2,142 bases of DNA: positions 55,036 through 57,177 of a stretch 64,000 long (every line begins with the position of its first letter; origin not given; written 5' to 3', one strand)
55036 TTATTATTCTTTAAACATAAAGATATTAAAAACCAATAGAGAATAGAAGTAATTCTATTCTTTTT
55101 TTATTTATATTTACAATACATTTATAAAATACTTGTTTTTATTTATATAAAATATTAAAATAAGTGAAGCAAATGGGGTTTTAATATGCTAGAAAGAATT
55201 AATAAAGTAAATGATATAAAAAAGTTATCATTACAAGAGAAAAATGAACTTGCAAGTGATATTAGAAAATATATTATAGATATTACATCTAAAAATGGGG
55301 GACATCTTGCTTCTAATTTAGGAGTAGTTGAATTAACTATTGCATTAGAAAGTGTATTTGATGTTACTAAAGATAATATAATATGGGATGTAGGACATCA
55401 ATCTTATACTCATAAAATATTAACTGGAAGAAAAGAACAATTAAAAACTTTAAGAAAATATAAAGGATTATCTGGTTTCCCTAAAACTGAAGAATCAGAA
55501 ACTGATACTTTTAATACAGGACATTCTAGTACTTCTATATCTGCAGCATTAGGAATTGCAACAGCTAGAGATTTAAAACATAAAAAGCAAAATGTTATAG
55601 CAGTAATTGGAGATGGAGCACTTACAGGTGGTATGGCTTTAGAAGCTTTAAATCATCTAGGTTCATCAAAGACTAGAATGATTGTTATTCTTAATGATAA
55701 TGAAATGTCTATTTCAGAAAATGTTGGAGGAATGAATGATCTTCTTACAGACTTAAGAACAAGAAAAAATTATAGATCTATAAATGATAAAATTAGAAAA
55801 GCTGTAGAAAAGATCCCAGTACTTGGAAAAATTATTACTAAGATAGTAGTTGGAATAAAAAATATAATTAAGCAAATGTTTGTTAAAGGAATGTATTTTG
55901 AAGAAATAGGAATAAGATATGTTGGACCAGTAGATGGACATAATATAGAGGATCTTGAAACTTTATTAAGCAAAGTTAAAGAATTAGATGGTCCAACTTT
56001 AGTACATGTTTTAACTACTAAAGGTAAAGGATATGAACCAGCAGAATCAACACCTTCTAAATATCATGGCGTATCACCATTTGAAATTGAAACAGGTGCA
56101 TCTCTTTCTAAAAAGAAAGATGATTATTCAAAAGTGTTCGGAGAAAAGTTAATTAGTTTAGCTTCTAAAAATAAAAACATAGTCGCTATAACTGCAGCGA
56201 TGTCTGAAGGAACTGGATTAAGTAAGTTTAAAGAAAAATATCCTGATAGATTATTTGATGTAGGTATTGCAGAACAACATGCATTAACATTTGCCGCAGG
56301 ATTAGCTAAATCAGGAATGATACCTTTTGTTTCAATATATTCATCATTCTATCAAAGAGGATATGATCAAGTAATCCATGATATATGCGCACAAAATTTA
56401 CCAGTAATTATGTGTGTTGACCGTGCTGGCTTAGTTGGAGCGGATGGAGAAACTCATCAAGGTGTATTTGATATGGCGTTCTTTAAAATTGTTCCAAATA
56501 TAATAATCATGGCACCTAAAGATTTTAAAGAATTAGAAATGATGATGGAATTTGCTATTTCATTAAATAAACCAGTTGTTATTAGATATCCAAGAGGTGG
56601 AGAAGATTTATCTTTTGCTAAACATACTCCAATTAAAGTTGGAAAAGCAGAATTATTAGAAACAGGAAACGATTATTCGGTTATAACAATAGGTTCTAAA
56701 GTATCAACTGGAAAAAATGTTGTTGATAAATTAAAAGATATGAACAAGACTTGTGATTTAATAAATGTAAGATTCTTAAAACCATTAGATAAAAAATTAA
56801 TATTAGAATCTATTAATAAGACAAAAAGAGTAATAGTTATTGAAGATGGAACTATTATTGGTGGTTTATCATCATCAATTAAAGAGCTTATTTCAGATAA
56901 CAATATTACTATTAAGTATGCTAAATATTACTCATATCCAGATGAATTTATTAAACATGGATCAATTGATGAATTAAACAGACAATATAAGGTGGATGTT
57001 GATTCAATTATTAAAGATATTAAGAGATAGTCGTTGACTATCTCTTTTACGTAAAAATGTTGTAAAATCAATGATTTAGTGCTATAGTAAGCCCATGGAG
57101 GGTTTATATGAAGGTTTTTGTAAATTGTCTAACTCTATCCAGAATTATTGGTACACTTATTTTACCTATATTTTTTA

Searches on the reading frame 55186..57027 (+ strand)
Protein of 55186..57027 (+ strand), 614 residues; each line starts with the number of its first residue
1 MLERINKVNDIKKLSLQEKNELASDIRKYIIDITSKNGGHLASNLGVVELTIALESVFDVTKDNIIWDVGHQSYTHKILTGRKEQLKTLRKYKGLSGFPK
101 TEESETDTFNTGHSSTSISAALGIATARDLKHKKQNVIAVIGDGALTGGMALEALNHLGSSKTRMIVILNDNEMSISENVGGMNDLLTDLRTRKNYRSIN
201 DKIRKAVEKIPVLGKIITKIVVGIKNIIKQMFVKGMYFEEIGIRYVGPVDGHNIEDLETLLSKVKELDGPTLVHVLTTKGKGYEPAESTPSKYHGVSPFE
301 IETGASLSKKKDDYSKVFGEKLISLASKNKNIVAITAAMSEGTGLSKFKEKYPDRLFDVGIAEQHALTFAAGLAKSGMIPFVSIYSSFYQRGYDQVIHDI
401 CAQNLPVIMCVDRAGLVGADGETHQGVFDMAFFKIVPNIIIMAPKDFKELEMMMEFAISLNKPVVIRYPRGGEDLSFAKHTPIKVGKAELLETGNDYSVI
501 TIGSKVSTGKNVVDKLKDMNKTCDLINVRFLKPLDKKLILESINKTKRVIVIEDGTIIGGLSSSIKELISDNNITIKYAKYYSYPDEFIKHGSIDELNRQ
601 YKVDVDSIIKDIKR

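Call 53: search_protein_families(library=pfam, proteins=[window:55186-57027:+], max_evalue=0.001)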
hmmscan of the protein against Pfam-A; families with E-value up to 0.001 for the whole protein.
window:55186-57027:+ (614 aa): 7 families
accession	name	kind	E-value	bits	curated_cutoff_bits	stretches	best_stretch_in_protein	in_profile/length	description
PF13292.11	DXP_synthase_N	-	4e-118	394.1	21.2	1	2-277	1-274/274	1-deoxy-D-xylulose-5-phosphate synthase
PF02779.29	Transket_pyr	-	1.1e-43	149.3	27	1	313-471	4-170/174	Transketolase, pyrimidine binding domain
PF02780.25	Transketolase_C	-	1e-22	80.8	25.9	1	486-608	1-124/124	Transketolase, C-terminal domain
PF00456.26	Transketolase_N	-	2.7e-08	33.6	22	1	20-185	3-196/334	Transketolase, thiamine diphosphate binding domain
PF17147.9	PFOR_II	-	2.3e-06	28.4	27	1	496-572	2-81/102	Pyruvate:ferredoxin oxidoreductase core domain II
PF02775.26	TPP_enzyme_C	-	2.3e-06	27.9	21.9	1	115-174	31-84/151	Thiamine pyrophosphate enzyme, C-terminal TPP binding domain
PF00676.26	E1_dh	-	6e-05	22.6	22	1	108-177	95-166/300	Dehydrogenase E1 component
